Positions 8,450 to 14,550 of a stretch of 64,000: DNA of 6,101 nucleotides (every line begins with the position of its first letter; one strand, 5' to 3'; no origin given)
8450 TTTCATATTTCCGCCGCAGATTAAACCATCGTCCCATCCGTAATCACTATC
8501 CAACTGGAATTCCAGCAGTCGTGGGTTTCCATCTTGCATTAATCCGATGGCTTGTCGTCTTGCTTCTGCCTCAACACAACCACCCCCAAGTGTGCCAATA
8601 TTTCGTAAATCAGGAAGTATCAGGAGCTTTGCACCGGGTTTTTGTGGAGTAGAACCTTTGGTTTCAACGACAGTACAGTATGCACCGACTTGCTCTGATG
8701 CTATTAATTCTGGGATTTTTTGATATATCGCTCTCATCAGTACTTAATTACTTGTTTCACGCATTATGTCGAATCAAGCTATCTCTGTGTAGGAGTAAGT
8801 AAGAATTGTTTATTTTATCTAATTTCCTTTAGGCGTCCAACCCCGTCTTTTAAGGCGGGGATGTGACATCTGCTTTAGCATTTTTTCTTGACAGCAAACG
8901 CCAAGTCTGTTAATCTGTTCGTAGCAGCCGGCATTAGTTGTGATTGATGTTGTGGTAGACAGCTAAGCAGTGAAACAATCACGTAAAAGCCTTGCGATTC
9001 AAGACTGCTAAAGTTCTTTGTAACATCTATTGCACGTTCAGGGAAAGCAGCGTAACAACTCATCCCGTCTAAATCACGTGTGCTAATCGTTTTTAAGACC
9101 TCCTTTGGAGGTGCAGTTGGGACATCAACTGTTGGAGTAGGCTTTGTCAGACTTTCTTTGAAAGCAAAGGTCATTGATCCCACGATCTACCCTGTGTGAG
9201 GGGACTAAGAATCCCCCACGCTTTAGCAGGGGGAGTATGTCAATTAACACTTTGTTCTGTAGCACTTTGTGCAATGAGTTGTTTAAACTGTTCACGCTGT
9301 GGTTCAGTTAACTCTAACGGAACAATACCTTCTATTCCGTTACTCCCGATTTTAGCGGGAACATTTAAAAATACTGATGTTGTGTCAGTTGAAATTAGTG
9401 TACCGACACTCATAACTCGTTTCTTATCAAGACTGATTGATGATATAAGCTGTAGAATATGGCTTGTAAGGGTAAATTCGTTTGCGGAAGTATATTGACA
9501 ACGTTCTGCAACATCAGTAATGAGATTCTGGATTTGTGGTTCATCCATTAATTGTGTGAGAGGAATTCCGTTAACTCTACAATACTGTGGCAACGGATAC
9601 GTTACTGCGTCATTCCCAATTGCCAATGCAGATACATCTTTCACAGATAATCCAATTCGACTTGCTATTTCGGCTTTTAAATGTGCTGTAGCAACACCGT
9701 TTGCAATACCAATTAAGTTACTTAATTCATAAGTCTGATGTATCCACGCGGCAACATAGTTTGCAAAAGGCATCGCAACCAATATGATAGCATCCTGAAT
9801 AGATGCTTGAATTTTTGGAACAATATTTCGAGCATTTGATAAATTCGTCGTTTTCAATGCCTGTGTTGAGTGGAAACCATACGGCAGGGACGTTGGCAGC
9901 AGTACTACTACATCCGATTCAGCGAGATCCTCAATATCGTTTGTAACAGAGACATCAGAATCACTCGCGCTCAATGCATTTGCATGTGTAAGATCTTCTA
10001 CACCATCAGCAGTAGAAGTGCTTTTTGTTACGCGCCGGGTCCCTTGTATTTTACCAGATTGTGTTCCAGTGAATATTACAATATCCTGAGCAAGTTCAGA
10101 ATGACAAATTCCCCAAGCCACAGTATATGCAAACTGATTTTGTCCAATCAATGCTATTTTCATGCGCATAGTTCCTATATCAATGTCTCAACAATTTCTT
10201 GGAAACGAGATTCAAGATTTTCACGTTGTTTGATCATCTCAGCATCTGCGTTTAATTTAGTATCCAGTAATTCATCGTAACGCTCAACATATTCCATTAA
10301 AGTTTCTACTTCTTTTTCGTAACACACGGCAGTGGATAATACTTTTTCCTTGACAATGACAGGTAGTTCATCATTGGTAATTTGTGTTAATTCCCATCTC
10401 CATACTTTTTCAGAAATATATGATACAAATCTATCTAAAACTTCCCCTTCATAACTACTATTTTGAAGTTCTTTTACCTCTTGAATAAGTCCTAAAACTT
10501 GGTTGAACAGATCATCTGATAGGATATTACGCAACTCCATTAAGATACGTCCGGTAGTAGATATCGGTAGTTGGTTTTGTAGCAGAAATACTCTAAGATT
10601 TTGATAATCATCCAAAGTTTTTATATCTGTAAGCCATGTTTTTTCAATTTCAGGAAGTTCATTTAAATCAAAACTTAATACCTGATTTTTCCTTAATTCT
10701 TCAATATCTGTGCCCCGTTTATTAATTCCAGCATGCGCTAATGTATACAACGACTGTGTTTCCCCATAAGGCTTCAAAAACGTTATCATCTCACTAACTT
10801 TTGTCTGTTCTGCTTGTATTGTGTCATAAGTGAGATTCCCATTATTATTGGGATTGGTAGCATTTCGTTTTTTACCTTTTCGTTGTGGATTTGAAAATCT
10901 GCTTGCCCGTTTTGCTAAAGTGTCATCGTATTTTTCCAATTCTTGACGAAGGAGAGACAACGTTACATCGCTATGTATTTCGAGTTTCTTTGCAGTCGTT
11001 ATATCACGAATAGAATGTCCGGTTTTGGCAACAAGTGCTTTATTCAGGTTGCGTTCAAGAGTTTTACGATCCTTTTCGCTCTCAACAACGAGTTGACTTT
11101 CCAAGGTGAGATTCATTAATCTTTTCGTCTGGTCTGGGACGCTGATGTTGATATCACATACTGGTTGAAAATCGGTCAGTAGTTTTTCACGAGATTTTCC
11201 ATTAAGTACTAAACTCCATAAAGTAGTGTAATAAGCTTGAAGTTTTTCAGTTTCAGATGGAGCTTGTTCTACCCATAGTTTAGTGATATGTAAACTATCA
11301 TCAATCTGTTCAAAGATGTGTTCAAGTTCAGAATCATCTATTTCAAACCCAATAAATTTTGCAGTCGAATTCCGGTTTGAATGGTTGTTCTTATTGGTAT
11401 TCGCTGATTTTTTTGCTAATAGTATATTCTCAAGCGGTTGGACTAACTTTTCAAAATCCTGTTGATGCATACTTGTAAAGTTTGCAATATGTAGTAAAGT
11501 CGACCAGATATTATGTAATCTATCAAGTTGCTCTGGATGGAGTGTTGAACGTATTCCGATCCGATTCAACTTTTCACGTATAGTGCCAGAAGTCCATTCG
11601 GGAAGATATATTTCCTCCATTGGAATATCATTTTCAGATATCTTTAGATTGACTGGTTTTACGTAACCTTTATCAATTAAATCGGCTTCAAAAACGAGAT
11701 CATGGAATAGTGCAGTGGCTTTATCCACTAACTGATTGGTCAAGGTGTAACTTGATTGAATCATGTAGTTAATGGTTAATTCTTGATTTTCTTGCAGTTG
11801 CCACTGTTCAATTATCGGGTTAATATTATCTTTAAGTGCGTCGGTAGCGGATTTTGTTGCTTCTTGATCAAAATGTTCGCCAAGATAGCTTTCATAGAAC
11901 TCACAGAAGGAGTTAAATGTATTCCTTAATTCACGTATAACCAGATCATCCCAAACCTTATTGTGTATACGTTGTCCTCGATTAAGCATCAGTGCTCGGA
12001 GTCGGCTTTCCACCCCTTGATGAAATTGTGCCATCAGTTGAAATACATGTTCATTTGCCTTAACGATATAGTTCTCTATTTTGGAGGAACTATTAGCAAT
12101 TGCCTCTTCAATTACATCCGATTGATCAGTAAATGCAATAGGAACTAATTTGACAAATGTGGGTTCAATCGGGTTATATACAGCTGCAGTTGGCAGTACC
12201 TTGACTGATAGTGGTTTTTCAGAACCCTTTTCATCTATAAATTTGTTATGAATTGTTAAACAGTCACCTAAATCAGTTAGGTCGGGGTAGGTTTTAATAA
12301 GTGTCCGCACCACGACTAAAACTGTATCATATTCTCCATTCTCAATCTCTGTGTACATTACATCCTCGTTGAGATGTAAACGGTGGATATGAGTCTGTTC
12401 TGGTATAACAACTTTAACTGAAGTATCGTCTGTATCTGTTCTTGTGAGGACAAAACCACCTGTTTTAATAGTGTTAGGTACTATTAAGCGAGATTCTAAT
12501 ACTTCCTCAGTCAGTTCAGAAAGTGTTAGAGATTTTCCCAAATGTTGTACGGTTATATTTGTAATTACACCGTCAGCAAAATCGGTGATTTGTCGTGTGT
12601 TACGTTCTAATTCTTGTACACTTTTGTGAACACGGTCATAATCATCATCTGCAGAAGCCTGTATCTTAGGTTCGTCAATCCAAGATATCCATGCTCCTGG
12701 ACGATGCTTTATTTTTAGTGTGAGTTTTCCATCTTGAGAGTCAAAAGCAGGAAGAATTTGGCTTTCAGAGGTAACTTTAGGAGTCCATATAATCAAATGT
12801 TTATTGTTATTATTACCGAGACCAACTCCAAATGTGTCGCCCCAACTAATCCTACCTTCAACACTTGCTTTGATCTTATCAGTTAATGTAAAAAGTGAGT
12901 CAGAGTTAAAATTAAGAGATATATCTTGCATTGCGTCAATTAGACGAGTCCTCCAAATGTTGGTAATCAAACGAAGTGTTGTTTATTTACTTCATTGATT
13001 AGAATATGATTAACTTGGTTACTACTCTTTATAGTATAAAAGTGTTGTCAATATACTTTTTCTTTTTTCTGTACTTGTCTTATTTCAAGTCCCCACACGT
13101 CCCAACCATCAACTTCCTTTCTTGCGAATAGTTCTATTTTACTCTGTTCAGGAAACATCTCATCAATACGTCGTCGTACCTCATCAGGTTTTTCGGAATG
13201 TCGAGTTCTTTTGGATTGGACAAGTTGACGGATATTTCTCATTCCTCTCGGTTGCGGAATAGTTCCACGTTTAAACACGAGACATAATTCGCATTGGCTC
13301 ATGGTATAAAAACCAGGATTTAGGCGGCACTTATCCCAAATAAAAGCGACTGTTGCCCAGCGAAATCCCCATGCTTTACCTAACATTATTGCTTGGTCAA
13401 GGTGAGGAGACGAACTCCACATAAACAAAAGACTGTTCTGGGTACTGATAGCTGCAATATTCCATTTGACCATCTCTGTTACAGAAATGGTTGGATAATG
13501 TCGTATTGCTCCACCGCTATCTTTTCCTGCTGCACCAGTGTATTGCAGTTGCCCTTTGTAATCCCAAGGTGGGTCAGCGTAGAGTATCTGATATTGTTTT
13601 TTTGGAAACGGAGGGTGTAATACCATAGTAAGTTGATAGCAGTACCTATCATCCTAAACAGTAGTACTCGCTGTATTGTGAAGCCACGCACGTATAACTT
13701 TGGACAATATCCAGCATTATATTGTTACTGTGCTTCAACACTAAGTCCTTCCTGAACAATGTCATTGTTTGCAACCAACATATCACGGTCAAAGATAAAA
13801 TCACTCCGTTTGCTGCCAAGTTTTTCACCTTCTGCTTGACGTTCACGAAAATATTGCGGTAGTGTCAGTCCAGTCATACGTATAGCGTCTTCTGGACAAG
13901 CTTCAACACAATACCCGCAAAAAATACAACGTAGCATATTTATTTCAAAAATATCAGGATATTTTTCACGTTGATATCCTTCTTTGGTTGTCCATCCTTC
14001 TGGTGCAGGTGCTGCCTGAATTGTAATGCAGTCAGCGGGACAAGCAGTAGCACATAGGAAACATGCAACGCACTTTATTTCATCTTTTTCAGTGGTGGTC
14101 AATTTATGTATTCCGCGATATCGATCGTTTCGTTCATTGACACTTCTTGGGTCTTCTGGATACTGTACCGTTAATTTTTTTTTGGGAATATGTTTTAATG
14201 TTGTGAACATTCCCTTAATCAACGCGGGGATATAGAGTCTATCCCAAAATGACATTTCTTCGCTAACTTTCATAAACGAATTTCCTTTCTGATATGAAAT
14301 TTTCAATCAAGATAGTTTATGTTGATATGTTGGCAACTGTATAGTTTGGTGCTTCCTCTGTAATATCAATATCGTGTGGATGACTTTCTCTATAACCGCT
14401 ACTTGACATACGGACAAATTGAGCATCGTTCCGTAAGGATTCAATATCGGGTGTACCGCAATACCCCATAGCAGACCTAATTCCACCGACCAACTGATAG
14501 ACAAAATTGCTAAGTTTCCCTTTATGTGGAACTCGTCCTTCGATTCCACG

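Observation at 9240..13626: Candidate novel module: MT-A70 methyltransferase + 931-aa orphan protein + inactivated MDH/LDH homolog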

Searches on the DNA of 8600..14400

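Call 96: search_rna_families(source=window, start=8600, end=14400, threshold=evalue, max_evalue=1)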
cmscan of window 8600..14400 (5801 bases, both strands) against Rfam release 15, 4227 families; matches with E-value up to 1: 1.
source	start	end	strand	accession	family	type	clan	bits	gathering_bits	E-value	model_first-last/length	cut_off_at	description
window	8865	8913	-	RF01726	SAM-II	Cis-reg; riboswitch;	-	22.2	44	0.85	1-60/60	no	SAM-II riboswitch aptamer (SAM-II long loop)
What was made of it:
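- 12932..12957 (-): Conserved non-coding leader directly upstream of the large gene: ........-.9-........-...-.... No Rfam match (call 96).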
